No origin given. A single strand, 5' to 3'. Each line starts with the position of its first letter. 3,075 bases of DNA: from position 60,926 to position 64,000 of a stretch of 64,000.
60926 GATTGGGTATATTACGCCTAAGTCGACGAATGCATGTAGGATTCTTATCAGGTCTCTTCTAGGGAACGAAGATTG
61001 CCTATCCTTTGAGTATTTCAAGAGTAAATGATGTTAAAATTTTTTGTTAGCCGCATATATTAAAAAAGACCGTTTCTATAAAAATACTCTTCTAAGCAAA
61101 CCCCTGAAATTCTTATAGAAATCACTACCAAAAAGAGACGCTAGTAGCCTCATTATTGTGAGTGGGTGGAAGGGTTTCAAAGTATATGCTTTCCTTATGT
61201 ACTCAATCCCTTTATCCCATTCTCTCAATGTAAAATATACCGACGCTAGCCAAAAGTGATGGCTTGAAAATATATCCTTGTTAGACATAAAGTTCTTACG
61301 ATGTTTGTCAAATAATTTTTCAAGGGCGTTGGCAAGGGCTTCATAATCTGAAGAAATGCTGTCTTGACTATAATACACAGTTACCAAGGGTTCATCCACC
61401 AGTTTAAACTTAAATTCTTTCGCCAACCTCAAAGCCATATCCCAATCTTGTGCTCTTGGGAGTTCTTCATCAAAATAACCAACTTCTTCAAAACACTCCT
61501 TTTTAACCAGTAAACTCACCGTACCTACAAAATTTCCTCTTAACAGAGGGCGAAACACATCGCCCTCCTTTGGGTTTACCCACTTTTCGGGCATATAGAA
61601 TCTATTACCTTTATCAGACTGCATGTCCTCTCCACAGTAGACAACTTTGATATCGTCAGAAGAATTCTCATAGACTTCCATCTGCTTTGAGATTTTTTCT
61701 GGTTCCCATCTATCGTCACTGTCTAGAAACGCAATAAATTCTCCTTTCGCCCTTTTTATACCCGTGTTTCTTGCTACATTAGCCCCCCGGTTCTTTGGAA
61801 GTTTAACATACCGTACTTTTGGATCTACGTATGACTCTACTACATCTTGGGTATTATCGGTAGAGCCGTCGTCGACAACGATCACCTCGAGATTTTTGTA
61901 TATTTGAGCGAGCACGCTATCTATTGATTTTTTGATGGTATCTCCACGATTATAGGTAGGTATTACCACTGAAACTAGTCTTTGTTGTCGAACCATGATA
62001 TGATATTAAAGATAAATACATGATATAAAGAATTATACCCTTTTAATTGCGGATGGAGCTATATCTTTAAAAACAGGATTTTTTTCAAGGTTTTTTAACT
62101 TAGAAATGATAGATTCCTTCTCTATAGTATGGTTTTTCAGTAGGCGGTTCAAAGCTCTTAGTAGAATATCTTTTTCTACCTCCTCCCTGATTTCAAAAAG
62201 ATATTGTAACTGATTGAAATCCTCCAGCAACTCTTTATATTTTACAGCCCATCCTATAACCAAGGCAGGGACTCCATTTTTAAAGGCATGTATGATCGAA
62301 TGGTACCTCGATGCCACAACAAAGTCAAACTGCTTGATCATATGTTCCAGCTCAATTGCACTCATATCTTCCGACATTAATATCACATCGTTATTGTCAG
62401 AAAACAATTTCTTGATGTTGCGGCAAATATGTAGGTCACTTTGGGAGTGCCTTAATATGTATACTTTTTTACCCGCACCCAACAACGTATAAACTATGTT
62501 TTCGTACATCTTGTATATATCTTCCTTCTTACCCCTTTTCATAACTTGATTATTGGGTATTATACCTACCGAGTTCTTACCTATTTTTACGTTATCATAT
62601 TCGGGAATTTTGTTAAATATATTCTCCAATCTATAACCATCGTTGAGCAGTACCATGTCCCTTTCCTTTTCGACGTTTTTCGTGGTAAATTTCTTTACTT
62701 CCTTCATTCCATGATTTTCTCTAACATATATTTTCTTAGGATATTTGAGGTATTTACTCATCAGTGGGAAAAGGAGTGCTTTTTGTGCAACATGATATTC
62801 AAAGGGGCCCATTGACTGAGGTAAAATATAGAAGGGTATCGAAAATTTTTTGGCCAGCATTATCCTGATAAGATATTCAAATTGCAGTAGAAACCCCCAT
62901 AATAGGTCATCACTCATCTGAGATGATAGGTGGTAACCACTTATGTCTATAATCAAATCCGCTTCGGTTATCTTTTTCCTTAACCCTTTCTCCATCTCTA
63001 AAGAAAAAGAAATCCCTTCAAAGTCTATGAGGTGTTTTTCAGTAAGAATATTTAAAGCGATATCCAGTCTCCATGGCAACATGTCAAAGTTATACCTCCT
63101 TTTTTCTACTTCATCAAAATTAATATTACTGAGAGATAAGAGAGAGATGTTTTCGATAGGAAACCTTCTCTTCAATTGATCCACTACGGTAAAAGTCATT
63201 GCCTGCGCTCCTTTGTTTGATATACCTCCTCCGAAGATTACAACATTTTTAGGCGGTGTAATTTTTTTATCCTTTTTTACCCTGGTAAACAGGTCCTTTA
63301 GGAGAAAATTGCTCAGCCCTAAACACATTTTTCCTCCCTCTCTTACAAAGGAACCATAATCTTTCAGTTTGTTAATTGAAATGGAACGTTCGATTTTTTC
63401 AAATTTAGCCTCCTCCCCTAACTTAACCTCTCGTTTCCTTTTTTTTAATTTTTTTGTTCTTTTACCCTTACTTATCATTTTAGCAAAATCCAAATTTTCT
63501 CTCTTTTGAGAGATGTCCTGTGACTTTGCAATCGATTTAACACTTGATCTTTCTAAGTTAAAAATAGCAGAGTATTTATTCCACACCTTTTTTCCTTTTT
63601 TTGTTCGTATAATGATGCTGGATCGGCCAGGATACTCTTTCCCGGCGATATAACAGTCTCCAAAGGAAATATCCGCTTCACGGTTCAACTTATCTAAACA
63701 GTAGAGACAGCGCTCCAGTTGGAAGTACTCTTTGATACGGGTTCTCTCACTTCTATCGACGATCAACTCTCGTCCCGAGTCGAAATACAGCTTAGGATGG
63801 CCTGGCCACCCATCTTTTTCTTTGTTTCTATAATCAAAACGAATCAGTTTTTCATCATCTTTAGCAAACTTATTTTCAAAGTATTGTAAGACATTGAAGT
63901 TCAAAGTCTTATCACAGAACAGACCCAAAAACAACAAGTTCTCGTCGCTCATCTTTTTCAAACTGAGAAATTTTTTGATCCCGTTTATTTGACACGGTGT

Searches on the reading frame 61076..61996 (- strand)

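Call 33: search_protein_families(library=pfam, proteins=[window:61076-61996:-], max_evalue=0.00001)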
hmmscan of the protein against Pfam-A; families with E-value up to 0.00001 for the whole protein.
window:61076-61996:- (306 aa): 3 families
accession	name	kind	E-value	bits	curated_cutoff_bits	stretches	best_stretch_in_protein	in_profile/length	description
PF00535.33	Glycos_transf_2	-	1e-41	143.1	23.3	1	9-118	1-112/168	Glycosyl transferase family 2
PF10111.15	Glyco_tranf_2_2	-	3.8e-21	76.2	27.3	1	9-212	1-218/276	Glycosyltransferase like family 2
PF13641.12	Glyco_tranf_2_3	-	7.8e-16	59.2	27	1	6-206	2-210/230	Glycosyltransferase like family 2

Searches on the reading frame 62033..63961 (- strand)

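Call 33: search_protein_families(library=pfam, proteins=[window:62033-63961:-], max_evalue=0.00001)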
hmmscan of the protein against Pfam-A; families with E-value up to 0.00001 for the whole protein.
window:62033-63961:- (642 aa): 2 families
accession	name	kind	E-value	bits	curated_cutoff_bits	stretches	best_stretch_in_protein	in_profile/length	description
PF04230.19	PS_pyruv_trans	-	1.6e-22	81.2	25.3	1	249-571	1-278/280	Polysaccharide pyruvyl transferase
PF04432.18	FrhB_FdhB_C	-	4.7e-19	69.2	23.3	1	3-131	25-137/150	Coenzyme F420 hydrogenase/dehydrogenase, beta subunit C terminus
